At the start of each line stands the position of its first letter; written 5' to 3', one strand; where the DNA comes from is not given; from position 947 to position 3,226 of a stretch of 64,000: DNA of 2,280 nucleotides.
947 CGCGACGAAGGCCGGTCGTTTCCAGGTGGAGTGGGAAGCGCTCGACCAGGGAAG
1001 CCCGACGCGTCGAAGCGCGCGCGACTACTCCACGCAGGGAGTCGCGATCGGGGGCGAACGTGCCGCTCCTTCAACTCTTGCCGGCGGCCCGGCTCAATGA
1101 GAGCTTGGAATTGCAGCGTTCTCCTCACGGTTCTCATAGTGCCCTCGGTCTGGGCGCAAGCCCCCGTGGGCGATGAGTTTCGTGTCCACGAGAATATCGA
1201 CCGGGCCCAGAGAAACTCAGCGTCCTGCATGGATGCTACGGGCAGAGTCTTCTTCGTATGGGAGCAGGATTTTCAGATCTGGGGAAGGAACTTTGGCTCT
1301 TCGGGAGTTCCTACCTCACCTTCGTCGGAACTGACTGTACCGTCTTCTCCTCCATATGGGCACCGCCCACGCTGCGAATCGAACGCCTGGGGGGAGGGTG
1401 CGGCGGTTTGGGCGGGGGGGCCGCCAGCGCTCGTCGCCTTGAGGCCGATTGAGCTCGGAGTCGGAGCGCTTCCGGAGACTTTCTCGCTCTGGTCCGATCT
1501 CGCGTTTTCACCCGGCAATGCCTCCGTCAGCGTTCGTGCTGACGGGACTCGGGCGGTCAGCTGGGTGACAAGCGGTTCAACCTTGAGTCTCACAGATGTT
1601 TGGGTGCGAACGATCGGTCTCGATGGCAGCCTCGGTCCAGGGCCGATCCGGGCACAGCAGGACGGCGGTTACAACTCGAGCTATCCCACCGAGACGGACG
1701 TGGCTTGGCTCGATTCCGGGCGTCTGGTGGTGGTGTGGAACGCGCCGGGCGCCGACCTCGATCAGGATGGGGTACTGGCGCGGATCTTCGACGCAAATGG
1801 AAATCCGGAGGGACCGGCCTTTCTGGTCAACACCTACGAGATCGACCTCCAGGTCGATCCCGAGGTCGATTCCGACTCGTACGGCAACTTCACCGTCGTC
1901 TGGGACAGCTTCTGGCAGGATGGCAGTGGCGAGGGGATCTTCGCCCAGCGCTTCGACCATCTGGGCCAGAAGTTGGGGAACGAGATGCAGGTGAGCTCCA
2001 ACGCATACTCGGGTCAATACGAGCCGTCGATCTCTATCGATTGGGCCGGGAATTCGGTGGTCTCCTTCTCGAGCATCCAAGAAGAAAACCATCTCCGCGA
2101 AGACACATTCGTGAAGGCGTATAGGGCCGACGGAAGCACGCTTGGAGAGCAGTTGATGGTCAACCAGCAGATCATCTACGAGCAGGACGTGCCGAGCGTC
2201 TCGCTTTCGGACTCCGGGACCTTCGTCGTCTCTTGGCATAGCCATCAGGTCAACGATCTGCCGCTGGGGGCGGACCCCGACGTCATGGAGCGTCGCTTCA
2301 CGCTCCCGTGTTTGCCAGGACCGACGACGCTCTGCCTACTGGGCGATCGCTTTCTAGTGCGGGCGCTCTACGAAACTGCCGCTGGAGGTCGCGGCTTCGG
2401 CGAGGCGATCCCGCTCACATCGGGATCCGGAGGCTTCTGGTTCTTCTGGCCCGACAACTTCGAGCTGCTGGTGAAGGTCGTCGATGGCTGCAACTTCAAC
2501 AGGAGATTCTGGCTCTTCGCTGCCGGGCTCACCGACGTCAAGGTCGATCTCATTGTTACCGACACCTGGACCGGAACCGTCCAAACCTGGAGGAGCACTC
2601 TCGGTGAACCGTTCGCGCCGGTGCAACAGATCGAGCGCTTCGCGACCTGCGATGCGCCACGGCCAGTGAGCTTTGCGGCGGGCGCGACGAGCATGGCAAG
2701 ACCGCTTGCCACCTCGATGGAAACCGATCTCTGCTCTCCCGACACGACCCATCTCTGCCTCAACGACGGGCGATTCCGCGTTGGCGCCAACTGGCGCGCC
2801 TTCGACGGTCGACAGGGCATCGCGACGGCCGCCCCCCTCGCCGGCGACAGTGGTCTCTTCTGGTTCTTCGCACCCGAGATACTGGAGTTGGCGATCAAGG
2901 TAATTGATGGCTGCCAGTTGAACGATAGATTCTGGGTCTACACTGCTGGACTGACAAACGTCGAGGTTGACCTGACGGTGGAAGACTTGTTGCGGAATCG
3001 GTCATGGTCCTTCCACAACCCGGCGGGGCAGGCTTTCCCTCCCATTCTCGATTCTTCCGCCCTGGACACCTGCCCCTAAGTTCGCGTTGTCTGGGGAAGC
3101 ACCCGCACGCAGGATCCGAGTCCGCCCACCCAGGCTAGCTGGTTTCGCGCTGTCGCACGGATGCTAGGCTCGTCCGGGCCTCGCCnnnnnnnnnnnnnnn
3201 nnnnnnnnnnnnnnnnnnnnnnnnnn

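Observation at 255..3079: Two translationally coupled paralogous secreted repeat proteins with an unrecognised 45-50 aa repeat and a duplicated Cys-bounded C-terminal domain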

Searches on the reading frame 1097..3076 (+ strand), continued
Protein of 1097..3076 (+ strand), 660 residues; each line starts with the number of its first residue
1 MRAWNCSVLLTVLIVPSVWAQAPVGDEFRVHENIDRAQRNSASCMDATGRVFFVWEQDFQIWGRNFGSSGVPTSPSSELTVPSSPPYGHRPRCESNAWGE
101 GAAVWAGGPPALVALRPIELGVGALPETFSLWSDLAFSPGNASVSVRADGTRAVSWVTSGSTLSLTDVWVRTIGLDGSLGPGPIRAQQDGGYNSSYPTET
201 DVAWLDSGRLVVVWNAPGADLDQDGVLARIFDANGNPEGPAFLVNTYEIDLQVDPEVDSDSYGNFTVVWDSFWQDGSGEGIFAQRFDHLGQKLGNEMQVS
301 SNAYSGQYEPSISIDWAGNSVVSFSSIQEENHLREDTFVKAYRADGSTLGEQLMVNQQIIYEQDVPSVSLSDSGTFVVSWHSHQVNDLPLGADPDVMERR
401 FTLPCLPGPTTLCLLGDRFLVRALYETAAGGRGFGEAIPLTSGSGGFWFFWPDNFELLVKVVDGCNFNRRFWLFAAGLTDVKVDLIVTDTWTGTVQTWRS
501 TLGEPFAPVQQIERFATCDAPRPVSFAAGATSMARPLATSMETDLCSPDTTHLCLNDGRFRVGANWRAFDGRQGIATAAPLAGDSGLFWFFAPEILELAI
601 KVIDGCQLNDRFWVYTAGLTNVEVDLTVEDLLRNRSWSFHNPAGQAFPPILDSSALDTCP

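Call 59: search_solved_structures(query=A1, max_evalue=10, show_alignments=1)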
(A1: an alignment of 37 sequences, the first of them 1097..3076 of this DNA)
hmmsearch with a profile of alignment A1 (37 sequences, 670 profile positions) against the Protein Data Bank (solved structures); distinct sequences matched with E-value up to 10: 0.

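Call 62: find_homologous_proteins(query=L002:6774-8723:+, max_evalue=1e-10)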
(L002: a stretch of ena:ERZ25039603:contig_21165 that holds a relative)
Query L002:6774-8723:+ (650 aa): 41 proteins with E <= 1e-10 among 8000 candidates.
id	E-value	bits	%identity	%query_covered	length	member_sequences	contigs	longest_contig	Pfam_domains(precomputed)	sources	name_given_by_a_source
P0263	2.1e-292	990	95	68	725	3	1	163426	PF12904.14,PF13204.14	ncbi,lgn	-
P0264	9.1e-225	766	69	73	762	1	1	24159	PF13204.14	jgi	jgi:hypothetical protein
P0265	2.2e-181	623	63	67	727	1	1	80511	PF13204.14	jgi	-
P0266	4.8e-159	549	57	67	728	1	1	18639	PF13204.14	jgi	-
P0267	3.8e-150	520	45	90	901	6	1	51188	PF12904.14,PF13204.14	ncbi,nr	ncbi:MAG: DUF4038 domain-containing protein [Holophagales bacterium]|nr:DUF4038 domain-containing pr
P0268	5.4e-145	502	42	96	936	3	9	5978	PF12904.14,PF13204.14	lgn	-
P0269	7.4e-145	502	45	85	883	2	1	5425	PF12904.14,PF13204.14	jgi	-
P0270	8.9e-145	502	44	93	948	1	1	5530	PF13204.14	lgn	-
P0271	7.2e-139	482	44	80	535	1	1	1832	PF13204.14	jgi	-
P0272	3.7e-107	377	70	37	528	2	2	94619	PF13204.14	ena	-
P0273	2.9e-106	374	42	72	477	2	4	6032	PF13204.14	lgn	-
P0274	2.0e-89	319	37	88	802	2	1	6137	PF13204.14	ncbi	-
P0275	5.0e-89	318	39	88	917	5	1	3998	PF12904.14,PF13204.14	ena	-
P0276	1.5e-86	309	38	88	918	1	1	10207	PF12904.14,PF13204.14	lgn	-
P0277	4.8e-84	301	35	92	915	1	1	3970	PF13204.14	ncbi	-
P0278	5.4e-82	294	36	86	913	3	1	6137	PF13204.14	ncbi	-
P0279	4.1e-81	291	36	86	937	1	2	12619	PF13204.14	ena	-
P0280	2.6e-78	282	37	91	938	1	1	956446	PF13204.14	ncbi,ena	-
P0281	2.9e-66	242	35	87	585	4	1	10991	PF16586.12,PF12904.14,PF13204.14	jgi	jgi:hypothetical protein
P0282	1.2e-65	240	34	92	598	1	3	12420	PF16586.12,PF12904.14,PF13204.14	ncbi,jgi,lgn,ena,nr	ncbi:MAG TPA: DUF4038 domain-containing protein [Thermoanaerobaculia bacterium]|nr:DUF4038 domain-co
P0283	3.7e-64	235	35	83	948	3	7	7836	PF13204.14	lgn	-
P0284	2.3e-63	233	34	92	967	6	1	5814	PF13204.14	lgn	-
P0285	2.0e-55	206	38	61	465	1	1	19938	PF13204.14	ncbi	-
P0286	5.0e-48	182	32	86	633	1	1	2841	PF16586.12,PF12904.14,PF13204.14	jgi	jgi:hypothetical protein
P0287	1.2e-47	181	30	86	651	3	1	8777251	PF16586.12,PF13204.14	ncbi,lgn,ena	-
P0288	3.1e-45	173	31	87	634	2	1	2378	PF16586.12,PF13204.14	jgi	jgi:hypothetical protein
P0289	5.7e-44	169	31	93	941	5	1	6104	PF13204.14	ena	-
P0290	1.3e-43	167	34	69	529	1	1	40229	PF16586.12,PF13204.14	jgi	jgi:hypothetical protein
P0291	1.4e-43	167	32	89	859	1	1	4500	PF16586.12,PF13204.14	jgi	jgi:hypothetical protein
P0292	1.4e-43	167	34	58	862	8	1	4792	PF13204.14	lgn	-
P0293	4.2e-43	166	34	67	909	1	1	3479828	PF13204.14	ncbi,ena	-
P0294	4.7e-43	166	30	86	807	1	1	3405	PF13204.14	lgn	-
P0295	9.6e-41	158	29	93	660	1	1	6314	PF12904.14,PF13204.14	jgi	jgi:hypothetical protein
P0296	6.4e-40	155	31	86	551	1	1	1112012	PF16586.12,PF12904.14,PF13204.14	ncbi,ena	-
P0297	2.7e-37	147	30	71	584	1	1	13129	PF13204.14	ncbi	-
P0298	8.0e-37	145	33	74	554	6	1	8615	PF16586.12,PF12904.14,PF13204.14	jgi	jgi:hypothetical protein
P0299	4.2e-36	143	33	71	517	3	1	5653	PF16586.12,PF13204.14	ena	-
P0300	4.7e-35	139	36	49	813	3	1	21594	PF13204.14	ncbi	-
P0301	2.7e-32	130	31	75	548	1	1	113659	PF16586.12,PF12904.14,PF13204.14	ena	-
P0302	1.3e-26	111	27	85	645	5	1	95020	PF13204.14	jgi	jgi:hypothetical protein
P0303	1.7e-17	81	25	88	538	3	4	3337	PF16586.12,PF13204.14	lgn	-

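Call 79: search_solved_structures(query=P0092, max_evalue=10, show_alignments=0)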
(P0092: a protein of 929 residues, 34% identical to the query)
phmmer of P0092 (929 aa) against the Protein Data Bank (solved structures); distinct sequences matched with E-value up to 10: 17.
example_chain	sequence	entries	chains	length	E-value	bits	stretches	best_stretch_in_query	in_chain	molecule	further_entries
7usl_C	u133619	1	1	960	1.8e-25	92.4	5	578-824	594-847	Bifunctional hemolysin-adenylate cyclase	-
7rah_E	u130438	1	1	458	7.7e-17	63.8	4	751-823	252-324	Bifunctional adenylate cyclase toxin/hemolysin CyaA,Bifunctional adenylate cyclase toxin/h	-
6sus_A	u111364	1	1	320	6.8e-13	50.7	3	649-801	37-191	Bifunctional hemolysin/adenylate cyclase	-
9p6c_A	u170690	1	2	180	4.5e-08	34.8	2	748-817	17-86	Hemolysin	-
5cvw_A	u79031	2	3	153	7.2e-08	34.1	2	751-817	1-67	Bifunctional hemolysin/adenylate cyclase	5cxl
1go7_P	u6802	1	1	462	1.1e-07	33.4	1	551-715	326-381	PROTEASE C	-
9p0c_A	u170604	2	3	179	2.1e-06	29.2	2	747-817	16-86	Hemolysin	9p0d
2ml3_A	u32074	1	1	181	3.8e-06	28.4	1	653-707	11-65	Poly(beta-D-mannuronate) C5 epimerase 6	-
1srp_A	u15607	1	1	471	5.5e-06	27.9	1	774-848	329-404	SERRALYSIN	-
2ml2_A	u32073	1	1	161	2.8e-05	25.5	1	759-863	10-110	Poly(beta-D-mannuronate) C5 epimerase 6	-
2agm_A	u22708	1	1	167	4.9e-05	24.7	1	774-914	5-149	Poly(beta-D-mannuronate) C5 epimerase 4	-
2ml1_A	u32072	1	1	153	5.9e-05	24.4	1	769-879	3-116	Poly(beta-D-mannuronate) C5 epimerase 6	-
2z8x_A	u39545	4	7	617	0.00032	22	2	672-819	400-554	Lipase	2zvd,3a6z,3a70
2zj7_A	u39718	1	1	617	0.00032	22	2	672-819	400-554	Lipase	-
2qua_A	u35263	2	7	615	0.00034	21.9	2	763-831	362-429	Extracellular lipase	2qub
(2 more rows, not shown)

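Call 80: search_solved_structures(query=P0038, max_evalue=10, show_alignments=0)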
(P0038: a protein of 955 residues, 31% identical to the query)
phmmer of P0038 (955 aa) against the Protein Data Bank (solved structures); distinct sequences matched with E-value up to 10: 37.
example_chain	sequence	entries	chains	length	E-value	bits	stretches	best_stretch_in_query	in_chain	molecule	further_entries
7usl_C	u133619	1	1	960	5.1e-36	127.5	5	804-892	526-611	Bifunctional hemolysin-adenylate cyclase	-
7rah_E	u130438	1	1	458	7.4e-19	70.7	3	804-873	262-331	Bifunctional adenylate cyclase toxin/hemolysin CyaA,Bifunctional adenylate cyclase toxin/h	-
6sus_A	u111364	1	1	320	8.7e-13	50.6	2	805-867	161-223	Bifunctional hemolysin/adenylate cyclase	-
9p6c_A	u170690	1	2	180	3.6e-10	41.9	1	800-867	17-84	Hemolysin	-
3hbu_P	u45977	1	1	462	1.4e-09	39.9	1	792-893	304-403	Secreted protease C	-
1go7_P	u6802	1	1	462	1.5e-09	39.9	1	791-893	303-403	PROTEASE C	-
1k7q_A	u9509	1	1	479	1.9e-09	39.6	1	791-893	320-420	SECRETED PROTEASE C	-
3hb2_P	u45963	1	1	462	1.9e-09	39.6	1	791-893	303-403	Secreted protease C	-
1k7g_A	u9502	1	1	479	1.9e-09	39.6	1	791-893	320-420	secreted protease C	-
1go8_P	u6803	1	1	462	1.9e-09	39.5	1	791-893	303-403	PROTEASE C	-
3hbv_P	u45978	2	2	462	3.2e-09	38.8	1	791-893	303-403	Secreted protease C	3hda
2agm_A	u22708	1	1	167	3.9e-09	38.5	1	814-894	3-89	Poly(beta-D-mannuronate) C5 epimerase 4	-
1k7i_A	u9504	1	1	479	4.1e-09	38.4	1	791-893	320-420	secreted protease C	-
2ml1_A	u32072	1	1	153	7.1e-09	37.6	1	812-893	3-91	Poly(beta-D-mannuronate) C5 epimerase 6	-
1sat_A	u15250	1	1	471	7.9e-09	37.5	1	791-894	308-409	SERRATIA PROTEASE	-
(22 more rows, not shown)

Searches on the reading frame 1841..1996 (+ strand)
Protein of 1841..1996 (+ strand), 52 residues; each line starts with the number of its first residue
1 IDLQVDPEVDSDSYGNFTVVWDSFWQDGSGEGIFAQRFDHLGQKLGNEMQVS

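Call 85: search_solved_structures(query=A4, max_evalue=10, show_alignments=3)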
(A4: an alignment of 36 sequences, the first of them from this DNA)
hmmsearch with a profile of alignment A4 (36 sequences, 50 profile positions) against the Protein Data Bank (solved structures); distinct sequences matched with E-value up to 10: 10.
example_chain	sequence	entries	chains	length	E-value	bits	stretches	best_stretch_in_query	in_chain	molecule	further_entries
5c0p_A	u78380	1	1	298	0.031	16.9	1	10-46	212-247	Endo-arabinase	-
9hcj_N0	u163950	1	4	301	0.18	14.5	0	6-23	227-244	Protein SEC13 homolog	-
7l1z_A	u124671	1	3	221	0.4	13.3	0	4-23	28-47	Exo-B-1,4-beta-xylanase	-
5vqj_A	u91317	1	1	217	0.43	13.2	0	7-23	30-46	exo-beta-1,4-xylanase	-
7l1w_A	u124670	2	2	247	0.53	12.9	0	4-23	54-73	Exo-B-1,4-beta-xylanase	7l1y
3f8l_A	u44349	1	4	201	0.67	12.6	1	10-33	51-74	HTH-type transcriptional repressor phnF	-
8bnq_A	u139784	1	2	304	0.98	12.1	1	4-28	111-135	Titin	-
3f8m_A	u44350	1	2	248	1.3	11.7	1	10-33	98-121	GntR-family protein transcriptional regulator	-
8w3v_A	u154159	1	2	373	3.3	10.4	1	8-21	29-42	WD repeat-containing protein 41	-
6lt0_A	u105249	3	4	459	7.3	9.3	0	8-21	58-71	WD repeat-containing protein 41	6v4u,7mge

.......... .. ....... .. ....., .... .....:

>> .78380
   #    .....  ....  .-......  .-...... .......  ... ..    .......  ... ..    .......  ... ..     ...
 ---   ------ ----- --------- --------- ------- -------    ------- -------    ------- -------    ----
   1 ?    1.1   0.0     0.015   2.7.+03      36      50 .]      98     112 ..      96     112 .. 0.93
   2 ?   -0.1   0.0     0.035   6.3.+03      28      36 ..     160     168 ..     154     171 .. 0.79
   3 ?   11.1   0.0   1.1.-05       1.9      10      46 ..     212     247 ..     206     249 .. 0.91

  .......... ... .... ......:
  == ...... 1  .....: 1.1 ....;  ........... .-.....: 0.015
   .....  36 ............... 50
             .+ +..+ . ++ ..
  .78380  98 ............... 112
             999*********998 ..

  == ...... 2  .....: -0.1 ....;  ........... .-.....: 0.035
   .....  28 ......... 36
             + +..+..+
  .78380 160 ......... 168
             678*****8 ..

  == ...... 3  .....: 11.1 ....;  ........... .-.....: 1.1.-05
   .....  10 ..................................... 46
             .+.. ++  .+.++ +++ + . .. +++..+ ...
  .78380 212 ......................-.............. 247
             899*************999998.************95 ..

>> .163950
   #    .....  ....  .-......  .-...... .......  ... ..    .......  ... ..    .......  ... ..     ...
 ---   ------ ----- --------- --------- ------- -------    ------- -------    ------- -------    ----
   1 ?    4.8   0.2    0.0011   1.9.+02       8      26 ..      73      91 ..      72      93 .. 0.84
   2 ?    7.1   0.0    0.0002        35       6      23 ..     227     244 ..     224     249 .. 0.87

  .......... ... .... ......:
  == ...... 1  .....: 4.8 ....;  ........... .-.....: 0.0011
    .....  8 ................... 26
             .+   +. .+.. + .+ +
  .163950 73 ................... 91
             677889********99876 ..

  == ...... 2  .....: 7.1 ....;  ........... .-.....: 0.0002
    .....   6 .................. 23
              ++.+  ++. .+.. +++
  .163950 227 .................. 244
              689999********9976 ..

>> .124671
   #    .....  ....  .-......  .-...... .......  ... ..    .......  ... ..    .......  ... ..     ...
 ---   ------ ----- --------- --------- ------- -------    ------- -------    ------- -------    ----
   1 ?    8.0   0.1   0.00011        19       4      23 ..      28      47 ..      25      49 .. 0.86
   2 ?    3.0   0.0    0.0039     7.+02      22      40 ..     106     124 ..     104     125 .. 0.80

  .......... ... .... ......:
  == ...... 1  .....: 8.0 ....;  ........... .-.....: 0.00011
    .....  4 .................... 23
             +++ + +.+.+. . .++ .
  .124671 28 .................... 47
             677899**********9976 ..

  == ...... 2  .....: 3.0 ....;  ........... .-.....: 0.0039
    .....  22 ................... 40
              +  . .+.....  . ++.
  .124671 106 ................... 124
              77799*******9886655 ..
